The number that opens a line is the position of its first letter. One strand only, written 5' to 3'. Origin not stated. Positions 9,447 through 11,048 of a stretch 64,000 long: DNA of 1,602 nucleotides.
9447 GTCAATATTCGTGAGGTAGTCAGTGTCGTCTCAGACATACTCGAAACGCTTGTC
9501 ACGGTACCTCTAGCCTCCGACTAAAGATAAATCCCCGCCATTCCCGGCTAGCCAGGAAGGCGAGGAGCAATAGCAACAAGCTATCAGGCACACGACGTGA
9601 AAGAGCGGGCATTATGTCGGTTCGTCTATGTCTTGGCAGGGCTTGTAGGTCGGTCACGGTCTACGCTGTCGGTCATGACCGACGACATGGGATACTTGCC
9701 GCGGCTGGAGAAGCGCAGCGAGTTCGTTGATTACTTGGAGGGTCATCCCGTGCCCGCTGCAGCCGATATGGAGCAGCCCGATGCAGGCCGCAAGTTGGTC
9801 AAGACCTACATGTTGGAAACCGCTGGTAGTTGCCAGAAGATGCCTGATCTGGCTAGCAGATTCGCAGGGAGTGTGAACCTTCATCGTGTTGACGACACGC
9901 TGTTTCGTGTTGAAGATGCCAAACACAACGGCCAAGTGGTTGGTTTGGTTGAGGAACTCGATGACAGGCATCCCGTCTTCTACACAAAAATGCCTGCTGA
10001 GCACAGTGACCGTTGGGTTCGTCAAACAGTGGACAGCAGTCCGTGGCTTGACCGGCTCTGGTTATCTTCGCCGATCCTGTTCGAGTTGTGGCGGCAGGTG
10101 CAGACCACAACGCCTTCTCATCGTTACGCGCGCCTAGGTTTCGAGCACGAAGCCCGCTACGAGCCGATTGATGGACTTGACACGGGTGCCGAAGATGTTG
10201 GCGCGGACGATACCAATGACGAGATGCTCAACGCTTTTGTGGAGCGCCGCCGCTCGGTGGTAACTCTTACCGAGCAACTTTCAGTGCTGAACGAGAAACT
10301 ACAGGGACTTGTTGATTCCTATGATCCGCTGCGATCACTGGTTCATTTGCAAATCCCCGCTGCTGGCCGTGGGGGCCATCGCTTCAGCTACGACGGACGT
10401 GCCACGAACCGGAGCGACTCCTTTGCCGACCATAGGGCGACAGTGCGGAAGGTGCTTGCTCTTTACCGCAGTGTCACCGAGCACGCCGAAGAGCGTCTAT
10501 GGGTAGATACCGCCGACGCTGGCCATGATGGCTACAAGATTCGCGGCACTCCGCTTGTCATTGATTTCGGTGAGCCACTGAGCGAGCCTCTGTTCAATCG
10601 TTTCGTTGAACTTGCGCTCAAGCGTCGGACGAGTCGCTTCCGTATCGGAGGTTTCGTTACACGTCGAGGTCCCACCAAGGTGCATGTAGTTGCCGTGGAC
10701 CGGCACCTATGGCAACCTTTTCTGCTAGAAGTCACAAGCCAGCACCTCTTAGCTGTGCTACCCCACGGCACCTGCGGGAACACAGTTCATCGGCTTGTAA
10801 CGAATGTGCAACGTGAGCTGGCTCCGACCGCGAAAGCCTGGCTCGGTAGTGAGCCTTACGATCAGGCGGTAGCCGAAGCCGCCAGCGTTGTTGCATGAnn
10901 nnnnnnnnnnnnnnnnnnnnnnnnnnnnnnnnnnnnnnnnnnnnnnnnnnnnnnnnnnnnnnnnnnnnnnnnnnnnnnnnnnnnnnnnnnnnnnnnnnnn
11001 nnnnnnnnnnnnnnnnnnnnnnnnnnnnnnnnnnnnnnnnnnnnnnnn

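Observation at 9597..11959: Unrecognisable translationally coupled two-gene cassette with a PD-(D/E)xK-like motif, wedged between the cob operon and an AIM24 gene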

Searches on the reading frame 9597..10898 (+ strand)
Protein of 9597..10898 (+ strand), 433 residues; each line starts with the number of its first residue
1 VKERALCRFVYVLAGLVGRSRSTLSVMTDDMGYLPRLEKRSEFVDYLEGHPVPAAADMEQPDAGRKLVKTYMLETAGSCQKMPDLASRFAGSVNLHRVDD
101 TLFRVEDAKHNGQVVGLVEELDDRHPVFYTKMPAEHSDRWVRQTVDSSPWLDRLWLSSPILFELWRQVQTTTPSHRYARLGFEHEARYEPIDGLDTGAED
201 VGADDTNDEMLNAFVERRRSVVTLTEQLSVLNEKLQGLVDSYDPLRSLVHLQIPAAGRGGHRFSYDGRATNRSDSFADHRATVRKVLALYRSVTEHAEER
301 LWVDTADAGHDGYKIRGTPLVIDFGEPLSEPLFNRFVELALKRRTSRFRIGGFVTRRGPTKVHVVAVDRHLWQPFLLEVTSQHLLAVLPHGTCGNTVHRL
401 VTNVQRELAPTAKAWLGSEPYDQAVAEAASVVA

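Call 3: search_protein_families(library=pfam, proteins=[window:9597-10898:+], max_evalue=1)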
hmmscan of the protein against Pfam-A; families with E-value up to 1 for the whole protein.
window:9597-10898:+ (433 aa): 0 families

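Call 4: search_protein_families(library=padloc, proteins=[window:9597-10898:+], max_evalue=1)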
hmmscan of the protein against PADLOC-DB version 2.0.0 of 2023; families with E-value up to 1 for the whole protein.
window:9597-10898:+ (433 aa): 0 families

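Call 5: search_protein_families(library=ncbifam, proteins=[window:9597-10898:+], max_evalue=1)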
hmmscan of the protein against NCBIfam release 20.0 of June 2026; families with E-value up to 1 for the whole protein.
window:9597-10898:+ (433 aa): 0 families

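Call 6: search_protein_families(library=phrogs, proteins=[window:9597-10898:+], max_evalue=1)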
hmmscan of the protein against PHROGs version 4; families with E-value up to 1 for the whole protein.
window:9597-10898:+ (433 aa): 1 family
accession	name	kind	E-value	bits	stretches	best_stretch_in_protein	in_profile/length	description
phrog_22469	-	unknown function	6.9e-12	46.1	1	264-410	197-339/352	-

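Call 8: find_homologous_proteins(query=window:9597-10898:+)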
Query window:9597-10898:+ (433 aa): 438 proteins with E <= 0.001 among 8000 candidates; the best 120 are listed.
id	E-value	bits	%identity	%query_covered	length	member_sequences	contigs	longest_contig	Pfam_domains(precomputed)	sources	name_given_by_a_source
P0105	2.2e-244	829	86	95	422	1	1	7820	PF25924.1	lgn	-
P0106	6.6e-239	811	88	92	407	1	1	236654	PF25924.1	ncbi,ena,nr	ncbi:MAG: hypothetical protein OXL98_05690 [Acidimicrobiaceae bacterium]|nr:hypothetical protein [Ac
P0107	7.9e-238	808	87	92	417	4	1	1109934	PF25924.1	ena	-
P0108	1.9e-237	806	87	92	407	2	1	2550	PF25924.1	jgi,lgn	-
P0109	2.8e-237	806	87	92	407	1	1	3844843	PF25924.1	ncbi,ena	-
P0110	5.0e-235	798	86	92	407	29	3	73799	PF25924.1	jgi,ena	-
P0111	1.4e-234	797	83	94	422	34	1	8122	PF25924.1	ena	-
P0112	4.9e-234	795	85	92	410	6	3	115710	PF25924.1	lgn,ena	-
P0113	3.4e-230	782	80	100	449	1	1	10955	PF25924.1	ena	-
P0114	2.0e-229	780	83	92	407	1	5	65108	PF25924.1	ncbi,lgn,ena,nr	ncbi:MAG: hypothetical protein OXD37_07430 [Acidimicrobiaceae bacterium]|nr:hypothetical protein [Ac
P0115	4.3e-228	775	83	94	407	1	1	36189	PF25924.1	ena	-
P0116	2.6e-226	770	82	94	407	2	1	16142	PF25924.1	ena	-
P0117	2.5e-219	747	81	91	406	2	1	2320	PF25924.1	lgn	-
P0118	6.6e-214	729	78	91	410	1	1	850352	PF25924.1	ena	-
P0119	9.8e-212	722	77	92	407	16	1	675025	PF25924.1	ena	-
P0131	5.4e-165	568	61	94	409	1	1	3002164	PF25924.1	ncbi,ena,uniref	ncbi:hypothetical protein [Candidatus Poriferisodalis sp.]|uniref:hypothetical protein n=1 Tax=Candi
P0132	7.0e-165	567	62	94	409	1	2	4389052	PF25924.1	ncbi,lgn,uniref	ncbi:hypothetical protein [Candidatus Poriferisodalis sp.]|uniref:hypothetical protein n=1 Tax=Candi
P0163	7.5e-160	551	60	94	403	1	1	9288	PF25924.1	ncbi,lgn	ncbi:MAG: hypothetical protein ACRDUY_09865 [Nitriliruptorales bacterium]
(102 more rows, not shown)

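Call 10: search_protein_families(library=pfam, proteins=[P0106, P0131, P0163, window:9675-10898:+], max_evalue=10)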
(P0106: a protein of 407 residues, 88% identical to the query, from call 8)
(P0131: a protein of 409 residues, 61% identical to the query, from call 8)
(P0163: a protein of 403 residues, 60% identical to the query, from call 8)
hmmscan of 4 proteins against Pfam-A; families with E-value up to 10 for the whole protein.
P0106 (407 aa): 0 families

P0131 (409 aa): 2 families
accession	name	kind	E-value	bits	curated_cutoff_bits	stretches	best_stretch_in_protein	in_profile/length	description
PF08757.17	CotH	-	0.06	13.3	23.8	1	121-161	40-80/322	CotH kinase protein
PF12958.12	DUF3847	-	0.21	12.1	40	1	135-176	26-67/81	Protein of unknown function (DUF3847)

P0163 (403 aa): 0 families

window:9675-10898:+ (407 aa): 0 families

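Call 11: search_solved_structures(query=window:9675-10898:+, max_evalue=1)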
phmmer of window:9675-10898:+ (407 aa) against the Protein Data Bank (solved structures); distinct sequences matched with E-value up to 1: 0.

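Call 35: predict_structure(alignment_id=A2)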
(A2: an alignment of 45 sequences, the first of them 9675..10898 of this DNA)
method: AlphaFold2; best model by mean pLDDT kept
length: 407 residues; sequences in the alignment: 45
mean_pLDDT: 80.5   pTM: 0.82
mean pLDDT of the five models: 80.5, 80.2, 79.9, 71.2, 66.0
residues with pLDDT >= 90: 131; 70-90: 196; 50-70: 58; < 50: 22
segments of 3 or more residues with pLDDT < 50: 167-186
pLDDT, mean of each block of 10 residues (from residue 1): 72 92 79 64 89 59 73 91 87 88 90 83 83 88 90 86 51 31 45 83 87 81 89 89 91 94 90 75 68 87 90 76 79 90 76 93 79 87 89 89 77
secondary structure, 60 per line:
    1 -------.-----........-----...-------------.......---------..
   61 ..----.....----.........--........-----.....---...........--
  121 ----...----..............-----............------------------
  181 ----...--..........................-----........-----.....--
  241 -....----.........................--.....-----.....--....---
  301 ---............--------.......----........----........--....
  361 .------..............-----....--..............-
elements in order: H14-21 E43-49 H59-62 E67-71 E76-81 E87-94 E100-104 H108-118 E125-127 H132-145 E151-162 E190-201 H202-215 E221-228 E234-238 E242-245 H250-274 E277-281 E287-291 E294-297 H304-315 E324-330 E335-342 E347-354 E357-361 H368-381 E387-390 H395-406

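Call 37: search_solved_structures(query=A2, max_evalue=10, show_alignments=3)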
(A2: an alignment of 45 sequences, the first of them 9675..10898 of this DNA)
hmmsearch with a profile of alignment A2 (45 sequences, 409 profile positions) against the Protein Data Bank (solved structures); distinct sequences matched with E-value up to 10: 0.

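Call 40: fold_search(model_id=the predicted structure, library=pdb)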
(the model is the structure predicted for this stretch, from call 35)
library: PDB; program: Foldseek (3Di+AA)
matches with E <= 10: 307; with E <= 0.001: 0
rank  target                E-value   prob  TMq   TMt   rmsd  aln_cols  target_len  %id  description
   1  7r5s_L                1.6e-03  0.92  0.23  0.28  10.1       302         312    9  Structure of the human CCAN bound to alpha satellite DNA (released 2022-04-27)
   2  9fqr_Xl               1.3e-02  0.13  0.11  0.06  19.7       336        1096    9  96-nm repeat of axonemal doublet microtubules from bovine sperm (released 2025-03-26)
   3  8fbp_C                4.2e-02  0.11  0.15  0.15  21.7       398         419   10  Glutamine synthetase from Pseudomonas aeruginosa, filament double-unit in compressed conformation (released 2024-02-14)
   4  9n4x_K                6.6e-02  0.09  0.16  0.15  22.1       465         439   12  CryoEM structure of the Azotobacter vinelandii glutamine synthetase (released 2025-07-30)
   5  4g1l_A                7.0e-02  0.09  0.13  0.15  16.8       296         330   10  Crystal structure of Newcastle disease virus matrix protein (released 2012-08-15)
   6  4etp_A                8.3e-02  0.07  0.11  0.12  21.6       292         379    9  C-terminal motor and motor homology domain of Kar3Vik1 fused to a synthetic heterodimeric coiled coil (released 2012-06-27)
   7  8fbp_H                8.7e-02  0.06  0.15  0.14  23.7       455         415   10  Glutamine synthetase from Pseudomonas aeruginosa, filament double-unit in compressed conformation (released 2024-02-14)
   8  6y2s_A                9.3e-02  0.18  0.12  0.14  13.8       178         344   11  Escherichia coli R318A RnlA endoribonuclease (single alanine mutant of RnlA) (released 2021-03-31)
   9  6y2s_B                9.8e-02  0.28  0.14  0.16  14.4       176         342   11  Escherichia coli R318A RnlA endoribonuclease (single alanine mutant of RnlA) (released 2021-03-31)
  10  6y2p_B                1.2e-01  0.25  0.15  0.17  14.2       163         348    7  Escherichia coli RnlA-RnlB Toxin-Antitoxin System. (released 2021-04-14)
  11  9v86_A                1.2e-01  0.06  0.12  0.07  27.6       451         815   10  Cryo-EM structure of KICSTOR CCC complex (state 3) (released 2025-11-12)
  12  4g1g_A                1.5e-01  0.08  0.13  0.15  16.5       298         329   11  Crystal structure of Newcastle disease virus matrix protein (released 2012-08-15)
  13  8fbp_L                1.5e-01  0.05  0.14  0.14  22.7       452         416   10  Glutamine synthetase from Pseudomonas aeruginosa, filament double-unit in compressed conformation (released 2024-02-14)
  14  6y2r_A                1.7e-01  0.28  0.14  0.16  12.6       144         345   13  Escherichia coli R255A RnlA endoribonuclease (single alanine mutant of RnlA) (released 2021-05-12)
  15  6y2q_A                1.9e-01  0.15  0.13  0.14  13.6       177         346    8  Escherichia coli RnlA endoribonuclease (released 2021-05-12)
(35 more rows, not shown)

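Call 43: find_encoding_contigs(protein=P0109, flank=10000, max_places=2)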
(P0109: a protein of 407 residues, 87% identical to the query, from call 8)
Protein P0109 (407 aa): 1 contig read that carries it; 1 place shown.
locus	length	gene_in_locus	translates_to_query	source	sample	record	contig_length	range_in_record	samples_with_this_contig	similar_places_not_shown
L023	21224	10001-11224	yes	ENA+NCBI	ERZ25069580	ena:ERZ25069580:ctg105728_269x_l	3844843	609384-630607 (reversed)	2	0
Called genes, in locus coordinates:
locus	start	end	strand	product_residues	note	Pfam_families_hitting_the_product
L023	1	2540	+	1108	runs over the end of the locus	PF00176:SNF2-rel_dom, PF00270:DEAD (weak), PF04851:ResIII (weak), PF00271:Helicase_C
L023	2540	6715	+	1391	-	PF02384:N6_Mtase, PF20473:MmeI_Mtase (weak), PF07669:Eco57I, PF20473:MmeI_Mtase, PF20466:MmeI_TRD (faint)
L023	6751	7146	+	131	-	-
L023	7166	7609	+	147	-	PF08937:ThsB_TIR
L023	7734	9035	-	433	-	PF06114:Peptidase_M78 (weak)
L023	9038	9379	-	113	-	-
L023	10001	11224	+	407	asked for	PF25924:MJECL33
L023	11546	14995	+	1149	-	PF00271:Helicase_C (weak)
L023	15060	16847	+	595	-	PF09369:MZB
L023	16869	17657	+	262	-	PF13091:PLDc_2, PF00614:PLDc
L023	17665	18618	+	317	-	PF13531:SBP_bac_11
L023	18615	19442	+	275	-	PF00528:BPD_transp_1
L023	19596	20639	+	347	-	PF00005:ABC_tran, PF13304:AAA_21 (faint), PF03459:TOBE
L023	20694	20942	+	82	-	PF22513:FitA-like_RHH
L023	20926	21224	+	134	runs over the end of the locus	PF01850:PIN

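Call 44: find_encoding_contigs(protein=P0132, flank=10000, max_places=2)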
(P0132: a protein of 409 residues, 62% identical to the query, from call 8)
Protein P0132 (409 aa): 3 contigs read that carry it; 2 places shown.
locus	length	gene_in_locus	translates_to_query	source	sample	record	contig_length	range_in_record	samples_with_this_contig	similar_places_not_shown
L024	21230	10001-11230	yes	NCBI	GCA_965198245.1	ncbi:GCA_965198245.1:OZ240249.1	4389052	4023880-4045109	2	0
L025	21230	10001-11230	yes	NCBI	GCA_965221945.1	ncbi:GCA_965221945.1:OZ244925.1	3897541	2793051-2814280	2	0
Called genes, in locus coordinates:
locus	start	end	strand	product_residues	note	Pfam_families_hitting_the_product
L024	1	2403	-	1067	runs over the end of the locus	PF22729:NCH3 (faint), PF17766:fn3_6 (faint)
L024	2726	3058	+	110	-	PF06253:MTTB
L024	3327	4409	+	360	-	-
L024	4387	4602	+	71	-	-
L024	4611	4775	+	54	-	-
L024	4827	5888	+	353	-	PF00296:Bac_luciferase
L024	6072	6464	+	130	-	PF13577:SnoaL_4, PF12680:SnoaL_2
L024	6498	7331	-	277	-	PF00528:BPD_transp_1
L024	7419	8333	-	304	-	PF00497:SBP_bac_3, PF10613:Lig_chan-Glu_bd (weak)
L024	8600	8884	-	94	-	PF05016:ParE_toxin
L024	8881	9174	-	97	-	PF02604:PhdYeFM_antitox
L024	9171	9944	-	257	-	PF10604:Polyketide_cyc2 (weak), PF08327:AHSA1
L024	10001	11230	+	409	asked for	PF25924:MJECL33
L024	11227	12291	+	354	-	-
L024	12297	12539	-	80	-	-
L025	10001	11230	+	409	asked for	PF25924:MJECL33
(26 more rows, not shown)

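Call 45: find_encoding_contigs(protein=P0163, flank=10000, max_places=2)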
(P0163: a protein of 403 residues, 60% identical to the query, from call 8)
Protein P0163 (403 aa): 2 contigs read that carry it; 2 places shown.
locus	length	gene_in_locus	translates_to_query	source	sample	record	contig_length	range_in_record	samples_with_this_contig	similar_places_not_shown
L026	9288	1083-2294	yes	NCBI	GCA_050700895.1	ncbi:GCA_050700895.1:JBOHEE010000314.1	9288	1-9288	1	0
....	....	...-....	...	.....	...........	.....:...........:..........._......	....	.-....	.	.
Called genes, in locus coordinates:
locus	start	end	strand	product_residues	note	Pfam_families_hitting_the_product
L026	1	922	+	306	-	PF02384:N6_Mtase, PF07669:Eco57I (weak)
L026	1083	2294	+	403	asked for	PF25924:MJECL33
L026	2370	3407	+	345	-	-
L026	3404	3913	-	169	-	-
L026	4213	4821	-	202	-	PF00440:TetR_N, PF02796:HTH_7 (weak), PF21597:TetR_C_43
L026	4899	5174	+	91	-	-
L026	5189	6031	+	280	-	-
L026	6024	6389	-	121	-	PF02635:DsrE, PF13686:DrsE_2 (faint)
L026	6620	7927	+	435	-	PF13433:Peripla_BP_5, PF13458:Peripla_BP_6, PF01094:ANF_receptor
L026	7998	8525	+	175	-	PF14584:DUF4446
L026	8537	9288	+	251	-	PF00800:PDT, PF01842:ACT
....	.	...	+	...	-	?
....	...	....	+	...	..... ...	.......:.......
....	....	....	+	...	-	-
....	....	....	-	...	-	?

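Call 54: find_related_loci(query=A2, collection=genome_contigs, flank=10000)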
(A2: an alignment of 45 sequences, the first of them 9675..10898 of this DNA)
Query A2 (407 aa) in genome_contigs; peptide patterns used: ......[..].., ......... (x = any residue, [..] = any of these).
149 stretches matched a pattern; 135 encode a relative of the query (tblastn E <= 1e-3); the best 80 are kept; 79 distinct loci.
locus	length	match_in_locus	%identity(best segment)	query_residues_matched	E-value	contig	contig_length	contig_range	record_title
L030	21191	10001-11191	87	1-397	0e+0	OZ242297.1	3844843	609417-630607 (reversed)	MAG: Acidimicrobiales bacterium isolate 386d1096-d7b5-410a-b4ac-dc0bb20c483d genome assembly, chromosome: 1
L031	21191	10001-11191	88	1-397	0e+0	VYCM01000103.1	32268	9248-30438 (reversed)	MAG: Acidimicrobiaceae bacterium isolate SB0675_bin_16 NODE_612_length_32268_cov_48.918077, whole genome shotgun sequenc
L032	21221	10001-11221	84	1-407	0e+0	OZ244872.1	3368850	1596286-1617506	MAG: Candidatus Aldehydirespirator sp. isolate 389653a7-0111-4ae2-a933-d032a7ae712c genome assembly, chromosome: 1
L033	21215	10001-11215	83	1-405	0e+0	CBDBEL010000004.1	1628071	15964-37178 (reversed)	MAG: Candidatus Aldehydirespirator sp. isolate 42010ebb-ea2b-4a2b-9d13-79554d05c50f genome assembly, contig: contig_4, w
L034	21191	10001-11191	83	1-397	0e+0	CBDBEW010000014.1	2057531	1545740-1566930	MAG: Candidatus Aldehydirespiratoraceae bacterium isolate 3d1cf90a-8848-4f2b-8cf4-e3ffddaed6ea genome assembly, contig:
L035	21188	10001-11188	81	1-397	0e+0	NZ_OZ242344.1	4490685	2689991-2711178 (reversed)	MAG: Candidatus Poriferisodalis sp. isolate 8d09cab2-a5e3-4315-8558-28a0e2063156 chromosome 1, complete sequence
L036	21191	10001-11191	88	1-397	0e+0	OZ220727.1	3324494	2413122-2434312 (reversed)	MAG: Acidimicrobiales bacterium isolate 4f57d8d1-ca55-459d-b062-bfd716ad4e26 genome assembly, chromosome: 1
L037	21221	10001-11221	62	1-404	2e-172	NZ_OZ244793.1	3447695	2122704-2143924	MAG: Candidatus Poriferisocius sp. isolate eb953f55-d217-44be-823b-51f5cc7e01cb chromosome 1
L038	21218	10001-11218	60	4-407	1e-169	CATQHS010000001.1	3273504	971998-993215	MAG: uncultured Acidimicrobiales bacterium isolate 560520c5-c18b-440b-b2bf-76b0f8004c07 genome assembly, contig: contig_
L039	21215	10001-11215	64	1-404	7e-169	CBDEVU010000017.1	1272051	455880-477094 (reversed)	MAG: Candidatus Aldehydirespiratoraceae bacterium isolate 2f6ae0df-6ed7-4d95-b4de-415f9d37e9b7 genome assembly, contig:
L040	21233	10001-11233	61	1-407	5e-168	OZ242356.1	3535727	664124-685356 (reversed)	MAG: Acidimicrobiales bacterium isolate 1ff3c0e0-a0fb-4382-b91d-522820076fd5 genome assembly, chromosome: 1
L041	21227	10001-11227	62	1-407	6e-168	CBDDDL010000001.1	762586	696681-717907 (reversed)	MAG: Candidatus Poriferisodalis sp. isolate 73964222-c0af-4b42-b62a-479d994b16b6 genome assembly, contig: contig_1, whol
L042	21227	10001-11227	62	1-407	3e-167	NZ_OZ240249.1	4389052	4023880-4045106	MAG: Candidatus Poriferisodalis sp. isolate 28e7fe26-1565-4c76-bd7c-ff92479b411d chromosome 1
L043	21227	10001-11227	62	1-407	3e-167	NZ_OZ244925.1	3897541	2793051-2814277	MAG: Candidatus Poriferisodalis sp. isolate d42d1f9b-a66b-4d33-9477-cfa42e4046ee chromosome 1, complete sequence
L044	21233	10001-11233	60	1-407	2e-166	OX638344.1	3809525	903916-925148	MAG: uncultured Acidimicrobiales bacterium isolate f043cee6-6750-45b5-b834-f9289512c0be genome assembly, chromosome: 1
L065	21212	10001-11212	59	6-407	4e-157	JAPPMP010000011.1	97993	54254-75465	MAG: Acidimicrobiaceae bacterium isolate RHO3_bin_4 NODE_528_length_97993_cov_13.250424, whole genome shotgun sequence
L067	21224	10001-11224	58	1-404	4e-156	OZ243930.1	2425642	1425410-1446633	MAG: Candidatus Spongiisociaceae bacterium isolate 902be31f-b635-4e8d-b77a-d7c110926071 genome assembly, chromosome: 1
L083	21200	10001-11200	45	1-402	2e-121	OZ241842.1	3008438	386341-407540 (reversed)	MAG: Candidatus Spongiisociaceae bacterium isolate ea90fc40-48ec-4ccb-8054-20f53ea15125 genome assembly, chromosome: 1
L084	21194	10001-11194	45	1-403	2e-120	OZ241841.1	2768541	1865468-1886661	MAG: Candidatus Spongiisociaceae bacterium isolate 826e3823-372f-4ba5-9009-4010fb4b1b28 genome assembly, chromosome: 1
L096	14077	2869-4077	38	8-403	4e-88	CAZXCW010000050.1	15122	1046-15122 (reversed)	MAG TPA_asm: uncultured Nitrospiraceae bacterium isolate SRP323688_co1_259 genome assembly, contig: NODE_6276_length_151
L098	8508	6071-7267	38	11-402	2e-87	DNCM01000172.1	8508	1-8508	MAG TPA_asm: bacterium isolate UBA9088 contig_2274, whole genome shotgun sequence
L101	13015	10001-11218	36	8-406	4e-86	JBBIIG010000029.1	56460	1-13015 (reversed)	MAG: bacterium isolate BR1S70218_bin_133 NODE_759_length_56460_cov_5.938020, whole genome shotgun sequence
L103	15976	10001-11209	37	8-407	2e-85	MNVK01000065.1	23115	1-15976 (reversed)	MAG: Nitrospirae bacterium CG1_02_44_142 cg1_0.2_scaffold_2317_c, whole genome shotgun sequence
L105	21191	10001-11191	39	8-403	3e-84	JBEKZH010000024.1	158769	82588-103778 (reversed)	MAG: Bryobacteraceae bacterium isolate SPRUCE 694 SPRUCE_694_24, whole genome shotgun sequence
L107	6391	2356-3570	36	11-406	1e-83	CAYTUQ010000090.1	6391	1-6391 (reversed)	MAG TPA_asm: uncultured bacterium isolate binchicken_co262_234 genome assembly, contig: NODE_14130_length_6391_cov_24.20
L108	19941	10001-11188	35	11-403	9e-84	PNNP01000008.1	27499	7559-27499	MAG: Thermodesulfovibrio sp. isolate SW.3.61 SW_1000922_27499, whole genome shotgun sequence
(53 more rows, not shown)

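Call 60: search_protein_families(library=pfam, proteins=[L033:12393-15890:+, L067:8541-9872:+, L084:6141-9230:+, L096:1082-2860:+, L108:8522-9904:+, L065:12288-15494:+, L105:7382-9856:+, L107:15-2201:+, L108:6069-8522:+, L096:5195-7702:+], max_evalue=0.001)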
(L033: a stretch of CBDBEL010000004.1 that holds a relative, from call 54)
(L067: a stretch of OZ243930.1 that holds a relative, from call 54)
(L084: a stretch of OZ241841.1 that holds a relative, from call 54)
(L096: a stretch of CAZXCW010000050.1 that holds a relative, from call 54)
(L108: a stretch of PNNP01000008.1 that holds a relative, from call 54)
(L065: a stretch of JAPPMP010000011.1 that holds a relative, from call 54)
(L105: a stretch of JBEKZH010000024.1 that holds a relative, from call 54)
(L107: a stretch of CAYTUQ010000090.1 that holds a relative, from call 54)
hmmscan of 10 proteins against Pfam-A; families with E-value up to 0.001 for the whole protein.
L033:12393-15890:+ (1165 aa): 1 family
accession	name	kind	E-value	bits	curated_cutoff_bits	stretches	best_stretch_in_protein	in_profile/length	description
PF00271.37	Helicase_C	-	4.6e-06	27.3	23.5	1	914-966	56-108/110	Helicase conserved C-terminal domain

L067:8541-9872:+ (443 aa): 2 families
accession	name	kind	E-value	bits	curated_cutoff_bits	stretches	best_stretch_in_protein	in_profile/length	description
PF02720.22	DUF222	-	1.8e-11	44.4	24.4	1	104-372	41-306/306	Domain of unknown function (DUF222)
PF01844.29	HNH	-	6.8e-05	23.4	21.4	1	375-413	1-41/47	HNH endonuclease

L084:6141-9230:+ (1029 aa): 6 families
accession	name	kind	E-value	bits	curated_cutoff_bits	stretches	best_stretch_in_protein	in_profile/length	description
PF18766.7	SWI2_SNF2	-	2.4e-76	256.7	26.7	1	276-509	1-220/221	SWI2/SNF2 ATPase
PF04313.20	HSDR_N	-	9.6e-38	130.5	25.1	1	7-203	6-189/198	Type I restriction enzyme R protein N terminus (HSDR_N)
PF11867.13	T1RH-like_C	-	3.3e-21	76.4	26.8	1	746-1018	60-322/329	Type I restriction enzyme HindI endonuclease subunit-like, C-terminal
PF04851.21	ResIII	-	4.1e-20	72.8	22.5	1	273-443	4-163/164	Type III restriction enzyme, res subunit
PF22679.2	T1R_D3-like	-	4.3e-14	53.7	27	1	616-678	102-157/158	Type I restriction enzyme subunit R domain 3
PF00270.35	DEAD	-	5.4e-06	26.7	26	1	304-443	22-161/167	DEAD/DEAH box helicase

L096:1082-2860:+ (592 aa): 1 family
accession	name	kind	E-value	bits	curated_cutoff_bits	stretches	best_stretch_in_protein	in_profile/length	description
PF01555.25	N6_N4_Mtase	-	6.8e-46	157.4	26.7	1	86-340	1-218/221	DNA methylase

L108:8522-9904:+ (460 aa): 2 families
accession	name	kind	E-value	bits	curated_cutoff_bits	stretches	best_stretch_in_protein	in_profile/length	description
PF01420.25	Methylase_S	-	4.9e-14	53.3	22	1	96-208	46-154/168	Type I restriction modification DNA specificity domain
PF12950.13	TaqI_C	-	0.00054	20.7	26.5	1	74-185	2-115/118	TaqI-like C-terminal specificity domain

L065:12288-15494:+ (1068 aa): 5 families
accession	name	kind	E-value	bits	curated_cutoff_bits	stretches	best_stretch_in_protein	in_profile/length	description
PF00271.37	Helicase_C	-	3.4e-18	66.3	23.5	1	541-649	14-110/110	Helicase conserved C-terminal domain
PF00176.29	SNF2-rel_dom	-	1.5e-13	51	24.9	1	142-380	16-250/290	SNF2-related domain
PF04851.21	ResIII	-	5.7e-07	30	22.5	1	146-306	26-163/164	Type III restriction enzyme, res subunit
PF00270.35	DEAD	-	7e-06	26.3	26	1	145-306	16-161/167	DEAD/DEAH box helicase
PF13307.12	Helicase_C_2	-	4.4e-05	24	25.3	1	542-650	9-115/170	Helicase C-terminal domain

L105:7382-9856:+ (824 aa): 0 families

L107:15-2201:+ (728 aa): 2 families
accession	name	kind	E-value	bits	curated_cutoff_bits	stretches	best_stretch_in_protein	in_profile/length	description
PF04851.21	ResIII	-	2.1e-07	31.4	22.5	1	5-205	16-162/164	Type III restriction enzyme, res subunit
PF08722.17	Tn7_TnsA-like_N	-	0.00017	22.5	26.5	1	659-713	14-70/85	TnsA-like endonuclease N terminal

L108:6069-8522:+ (817 aa): 3 families
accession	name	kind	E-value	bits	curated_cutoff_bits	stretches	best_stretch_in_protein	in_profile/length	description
PF02384.22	N6_Mtase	-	6.5e-35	121.4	20.4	1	304-587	5-253/311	N-6 DNA Methylase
PF13588.12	HSDR_N_2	-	1.1e-25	90.3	25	1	54-162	1-110/110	Type I restriction enzyme R protein N terminus (HSDR_N)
PF07669.17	Eco57I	-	2.5e-14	54.2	25.3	1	384-546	1-165/171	Eco57I restriction-modification methylase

L096:5195-7702:+ (835 aa): 2 families
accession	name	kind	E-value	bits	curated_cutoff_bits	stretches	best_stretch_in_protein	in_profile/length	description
PF04851.21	ResIII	-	4.8e-15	56.3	22.5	1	96-298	25-163/164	Type III restriction enzyme, res subunit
PF19778.5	RE_endonuc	-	3e-05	24.2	23.4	1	705-781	2-75/108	Endonuclease domain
